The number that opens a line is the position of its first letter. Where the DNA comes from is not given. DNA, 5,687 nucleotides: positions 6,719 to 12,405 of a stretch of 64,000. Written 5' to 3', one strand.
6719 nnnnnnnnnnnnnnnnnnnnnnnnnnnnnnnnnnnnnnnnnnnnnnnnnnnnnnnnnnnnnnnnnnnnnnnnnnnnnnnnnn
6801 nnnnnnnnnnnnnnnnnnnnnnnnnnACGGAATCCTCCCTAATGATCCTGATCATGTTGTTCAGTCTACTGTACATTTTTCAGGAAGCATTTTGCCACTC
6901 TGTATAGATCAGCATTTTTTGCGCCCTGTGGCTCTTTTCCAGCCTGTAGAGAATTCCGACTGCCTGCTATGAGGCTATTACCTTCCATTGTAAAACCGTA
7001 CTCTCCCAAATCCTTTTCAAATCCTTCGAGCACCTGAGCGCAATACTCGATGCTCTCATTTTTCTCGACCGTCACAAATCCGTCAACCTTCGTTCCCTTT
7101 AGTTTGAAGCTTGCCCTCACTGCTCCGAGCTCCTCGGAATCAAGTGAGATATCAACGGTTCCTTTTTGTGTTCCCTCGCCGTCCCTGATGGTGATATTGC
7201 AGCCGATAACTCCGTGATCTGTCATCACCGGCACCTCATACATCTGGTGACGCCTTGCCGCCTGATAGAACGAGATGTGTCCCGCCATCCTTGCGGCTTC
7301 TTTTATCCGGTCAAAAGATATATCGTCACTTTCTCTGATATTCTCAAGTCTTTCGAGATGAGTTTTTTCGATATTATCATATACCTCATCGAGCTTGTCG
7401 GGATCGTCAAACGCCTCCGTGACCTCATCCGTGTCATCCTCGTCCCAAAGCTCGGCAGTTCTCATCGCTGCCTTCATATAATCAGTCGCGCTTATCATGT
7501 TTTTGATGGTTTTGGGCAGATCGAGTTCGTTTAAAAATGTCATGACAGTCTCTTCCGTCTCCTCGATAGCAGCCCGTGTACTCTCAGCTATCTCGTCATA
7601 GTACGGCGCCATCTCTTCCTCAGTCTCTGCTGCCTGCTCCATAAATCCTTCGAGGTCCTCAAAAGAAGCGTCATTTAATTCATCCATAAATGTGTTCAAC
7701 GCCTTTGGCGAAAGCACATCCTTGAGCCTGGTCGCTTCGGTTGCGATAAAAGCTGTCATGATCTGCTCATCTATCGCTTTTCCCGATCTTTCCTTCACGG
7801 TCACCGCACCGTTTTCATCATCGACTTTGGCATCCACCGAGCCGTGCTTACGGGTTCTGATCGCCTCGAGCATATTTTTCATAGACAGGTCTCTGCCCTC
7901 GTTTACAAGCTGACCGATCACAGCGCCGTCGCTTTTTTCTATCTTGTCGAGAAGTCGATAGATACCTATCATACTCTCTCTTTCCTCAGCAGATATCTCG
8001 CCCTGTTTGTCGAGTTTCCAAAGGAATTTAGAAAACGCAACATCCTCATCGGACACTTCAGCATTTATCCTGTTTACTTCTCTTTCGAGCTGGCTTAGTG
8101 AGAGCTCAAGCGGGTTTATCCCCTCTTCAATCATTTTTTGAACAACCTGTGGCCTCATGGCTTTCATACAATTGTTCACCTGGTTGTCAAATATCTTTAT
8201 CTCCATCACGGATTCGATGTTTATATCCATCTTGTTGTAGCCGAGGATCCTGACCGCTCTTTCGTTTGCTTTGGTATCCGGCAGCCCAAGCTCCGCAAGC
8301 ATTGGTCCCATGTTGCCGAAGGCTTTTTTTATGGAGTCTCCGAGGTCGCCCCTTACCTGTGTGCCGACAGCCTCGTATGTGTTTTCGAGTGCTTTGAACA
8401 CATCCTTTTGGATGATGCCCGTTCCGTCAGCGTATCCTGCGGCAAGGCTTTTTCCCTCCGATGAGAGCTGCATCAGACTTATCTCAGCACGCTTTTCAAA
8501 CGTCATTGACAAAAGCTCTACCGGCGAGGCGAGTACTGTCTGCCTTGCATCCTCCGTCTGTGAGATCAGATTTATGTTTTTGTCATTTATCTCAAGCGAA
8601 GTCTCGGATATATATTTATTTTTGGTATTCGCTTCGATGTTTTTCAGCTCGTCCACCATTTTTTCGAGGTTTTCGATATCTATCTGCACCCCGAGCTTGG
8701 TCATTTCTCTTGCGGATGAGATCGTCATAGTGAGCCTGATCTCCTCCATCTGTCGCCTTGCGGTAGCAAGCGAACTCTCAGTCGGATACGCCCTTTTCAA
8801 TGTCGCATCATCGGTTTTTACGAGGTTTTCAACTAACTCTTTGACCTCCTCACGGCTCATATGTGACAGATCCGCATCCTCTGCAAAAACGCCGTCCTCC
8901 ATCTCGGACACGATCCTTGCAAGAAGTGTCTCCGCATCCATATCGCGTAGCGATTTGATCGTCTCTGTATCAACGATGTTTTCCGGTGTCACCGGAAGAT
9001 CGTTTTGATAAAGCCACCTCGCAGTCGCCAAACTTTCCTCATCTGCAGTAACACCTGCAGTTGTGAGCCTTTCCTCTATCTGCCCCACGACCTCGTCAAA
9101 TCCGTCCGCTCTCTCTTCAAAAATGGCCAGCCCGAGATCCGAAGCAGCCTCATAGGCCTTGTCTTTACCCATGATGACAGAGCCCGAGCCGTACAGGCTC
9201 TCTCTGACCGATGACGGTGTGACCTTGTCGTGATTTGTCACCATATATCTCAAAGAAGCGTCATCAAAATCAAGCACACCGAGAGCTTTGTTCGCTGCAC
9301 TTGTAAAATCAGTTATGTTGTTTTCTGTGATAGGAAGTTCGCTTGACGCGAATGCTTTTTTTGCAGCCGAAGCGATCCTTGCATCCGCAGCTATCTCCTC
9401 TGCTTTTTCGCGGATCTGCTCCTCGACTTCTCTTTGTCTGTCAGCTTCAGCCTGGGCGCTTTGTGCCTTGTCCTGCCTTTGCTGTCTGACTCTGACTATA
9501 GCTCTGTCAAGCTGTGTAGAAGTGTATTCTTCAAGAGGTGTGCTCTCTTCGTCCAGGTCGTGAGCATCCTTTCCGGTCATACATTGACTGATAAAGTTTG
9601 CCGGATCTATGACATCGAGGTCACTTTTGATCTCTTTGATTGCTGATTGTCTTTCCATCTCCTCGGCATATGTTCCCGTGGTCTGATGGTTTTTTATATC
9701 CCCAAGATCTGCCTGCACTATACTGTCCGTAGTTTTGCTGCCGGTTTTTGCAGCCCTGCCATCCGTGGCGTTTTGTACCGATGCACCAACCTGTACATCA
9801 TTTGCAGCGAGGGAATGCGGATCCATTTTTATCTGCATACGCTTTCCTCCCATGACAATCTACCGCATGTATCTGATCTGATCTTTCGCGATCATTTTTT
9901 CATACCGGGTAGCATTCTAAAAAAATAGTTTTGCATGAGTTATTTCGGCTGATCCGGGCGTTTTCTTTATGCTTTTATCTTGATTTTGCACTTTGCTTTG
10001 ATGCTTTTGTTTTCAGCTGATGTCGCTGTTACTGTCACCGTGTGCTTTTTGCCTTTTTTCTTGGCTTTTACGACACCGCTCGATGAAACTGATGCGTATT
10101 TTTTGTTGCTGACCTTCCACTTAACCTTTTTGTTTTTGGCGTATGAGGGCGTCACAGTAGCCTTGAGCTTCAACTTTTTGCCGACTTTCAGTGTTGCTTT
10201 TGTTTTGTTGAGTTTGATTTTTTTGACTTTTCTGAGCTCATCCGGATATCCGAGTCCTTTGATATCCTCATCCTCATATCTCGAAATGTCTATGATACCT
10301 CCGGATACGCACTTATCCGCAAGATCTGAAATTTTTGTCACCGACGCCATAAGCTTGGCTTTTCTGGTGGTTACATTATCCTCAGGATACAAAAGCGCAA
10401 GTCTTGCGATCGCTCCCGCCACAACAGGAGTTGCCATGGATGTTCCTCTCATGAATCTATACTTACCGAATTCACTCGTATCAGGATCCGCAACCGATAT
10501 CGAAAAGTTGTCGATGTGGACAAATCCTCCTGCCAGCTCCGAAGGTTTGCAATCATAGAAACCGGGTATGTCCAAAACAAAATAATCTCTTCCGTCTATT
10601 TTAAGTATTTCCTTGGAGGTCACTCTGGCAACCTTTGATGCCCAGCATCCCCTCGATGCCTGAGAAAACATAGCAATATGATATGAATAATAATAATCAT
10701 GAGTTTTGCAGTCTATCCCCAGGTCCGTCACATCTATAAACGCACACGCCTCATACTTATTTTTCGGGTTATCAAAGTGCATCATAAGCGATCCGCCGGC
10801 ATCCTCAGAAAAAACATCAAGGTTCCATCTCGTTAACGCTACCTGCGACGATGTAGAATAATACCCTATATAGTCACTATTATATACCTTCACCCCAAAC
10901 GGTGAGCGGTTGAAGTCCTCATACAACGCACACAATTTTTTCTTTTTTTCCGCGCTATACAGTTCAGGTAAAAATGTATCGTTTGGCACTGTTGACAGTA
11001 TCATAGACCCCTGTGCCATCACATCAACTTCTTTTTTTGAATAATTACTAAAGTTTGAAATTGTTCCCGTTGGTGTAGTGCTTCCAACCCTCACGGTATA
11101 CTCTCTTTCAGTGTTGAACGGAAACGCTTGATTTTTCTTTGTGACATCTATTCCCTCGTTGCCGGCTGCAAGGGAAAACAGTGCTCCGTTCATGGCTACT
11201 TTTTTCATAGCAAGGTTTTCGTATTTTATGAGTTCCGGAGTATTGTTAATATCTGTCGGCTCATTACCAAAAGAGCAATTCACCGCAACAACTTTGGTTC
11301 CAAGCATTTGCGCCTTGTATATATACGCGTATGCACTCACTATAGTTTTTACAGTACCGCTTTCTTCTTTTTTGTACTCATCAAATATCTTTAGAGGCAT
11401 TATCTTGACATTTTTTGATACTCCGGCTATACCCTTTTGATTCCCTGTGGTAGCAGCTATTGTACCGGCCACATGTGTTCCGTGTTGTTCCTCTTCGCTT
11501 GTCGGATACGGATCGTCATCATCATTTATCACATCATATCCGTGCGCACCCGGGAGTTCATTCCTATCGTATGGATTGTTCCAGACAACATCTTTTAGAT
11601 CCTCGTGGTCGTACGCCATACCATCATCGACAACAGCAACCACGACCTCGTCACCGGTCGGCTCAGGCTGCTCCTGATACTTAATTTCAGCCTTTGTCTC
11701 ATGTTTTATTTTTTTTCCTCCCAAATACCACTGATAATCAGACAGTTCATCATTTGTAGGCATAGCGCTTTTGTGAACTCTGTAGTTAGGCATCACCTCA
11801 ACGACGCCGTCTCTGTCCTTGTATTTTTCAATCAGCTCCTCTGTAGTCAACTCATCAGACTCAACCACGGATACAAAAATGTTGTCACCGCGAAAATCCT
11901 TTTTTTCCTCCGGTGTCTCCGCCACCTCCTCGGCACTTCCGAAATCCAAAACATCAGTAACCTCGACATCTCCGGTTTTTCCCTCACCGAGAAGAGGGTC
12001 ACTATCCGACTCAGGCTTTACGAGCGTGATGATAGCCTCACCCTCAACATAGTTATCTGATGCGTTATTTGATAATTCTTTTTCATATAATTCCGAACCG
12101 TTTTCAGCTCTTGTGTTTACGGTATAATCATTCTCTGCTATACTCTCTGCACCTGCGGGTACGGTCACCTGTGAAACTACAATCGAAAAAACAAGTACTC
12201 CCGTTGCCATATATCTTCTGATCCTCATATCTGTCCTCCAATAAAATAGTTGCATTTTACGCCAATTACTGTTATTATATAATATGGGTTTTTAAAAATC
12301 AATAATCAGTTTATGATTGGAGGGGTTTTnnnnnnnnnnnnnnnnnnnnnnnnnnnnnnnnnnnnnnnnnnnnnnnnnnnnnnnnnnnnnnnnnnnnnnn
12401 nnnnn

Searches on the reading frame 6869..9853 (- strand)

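Call 55: search_protein_families(library=pfam, proteins=[window:6869-9853:-], max_evalue=0.001)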
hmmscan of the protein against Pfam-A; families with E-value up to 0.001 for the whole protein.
window:6869-9853:- (995 aa): 2 families
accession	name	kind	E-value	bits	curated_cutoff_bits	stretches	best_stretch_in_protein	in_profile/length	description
PF19753.4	DUF6240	-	8.6e-93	311.1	26.6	2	369-662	1-276/276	Family of unknown function (DUF6240)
PF02120.21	Flg_hook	-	5.4e-06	26.6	29.8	1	894-958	9-73/85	Flagellar hook-length control protein FliK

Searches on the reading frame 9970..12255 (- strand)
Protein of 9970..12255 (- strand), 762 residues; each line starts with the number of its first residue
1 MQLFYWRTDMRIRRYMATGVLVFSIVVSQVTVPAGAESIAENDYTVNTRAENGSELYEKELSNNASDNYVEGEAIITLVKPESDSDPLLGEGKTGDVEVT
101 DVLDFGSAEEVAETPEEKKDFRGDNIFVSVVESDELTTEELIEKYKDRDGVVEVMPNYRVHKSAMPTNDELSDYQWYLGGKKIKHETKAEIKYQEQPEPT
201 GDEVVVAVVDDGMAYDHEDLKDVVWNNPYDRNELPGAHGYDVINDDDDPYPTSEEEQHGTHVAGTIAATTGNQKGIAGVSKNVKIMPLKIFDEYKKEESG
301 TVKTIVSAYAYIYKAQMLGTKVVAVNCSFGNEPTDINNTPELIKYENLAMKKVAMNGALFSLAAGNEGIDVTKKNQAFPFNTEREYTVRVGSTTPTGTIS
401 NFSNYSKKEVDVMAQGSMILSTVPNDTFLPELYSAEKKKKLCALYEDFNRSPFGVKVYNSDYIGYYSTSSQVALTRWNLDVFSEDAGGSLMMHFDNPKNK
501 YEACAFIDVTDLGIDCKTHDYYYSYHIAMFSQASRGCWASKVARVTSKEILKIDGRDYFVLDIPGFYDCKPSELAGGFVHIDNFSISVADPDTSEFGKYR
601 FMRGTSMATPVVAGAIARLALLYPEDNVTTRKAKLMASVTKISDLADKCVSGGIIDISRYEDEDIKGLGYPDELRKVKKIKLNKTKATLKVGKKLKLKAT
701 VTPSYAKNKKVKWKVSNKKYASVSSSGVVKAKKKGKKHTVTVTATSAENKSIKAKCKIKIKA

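Call 55: search_protein_families(library=pfam, proteins=[window:9970-12255:-], max_evalue=0.001)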
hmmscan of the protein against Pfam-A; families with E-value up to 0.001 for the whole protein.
window:9970-12255:- (762 aa): 2 families
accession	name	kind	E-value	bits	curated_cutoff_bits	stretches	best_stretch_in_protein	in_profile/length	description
PF00082.27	Peptidase_S8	-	4.5e-40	138.2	21.8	2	201-428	1-212/288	Subtilase family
PF02368.24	Big_2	-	8.8e-14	51.7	22.8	1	677-751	2-74/79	Bacterial Ig-like domain (group 2)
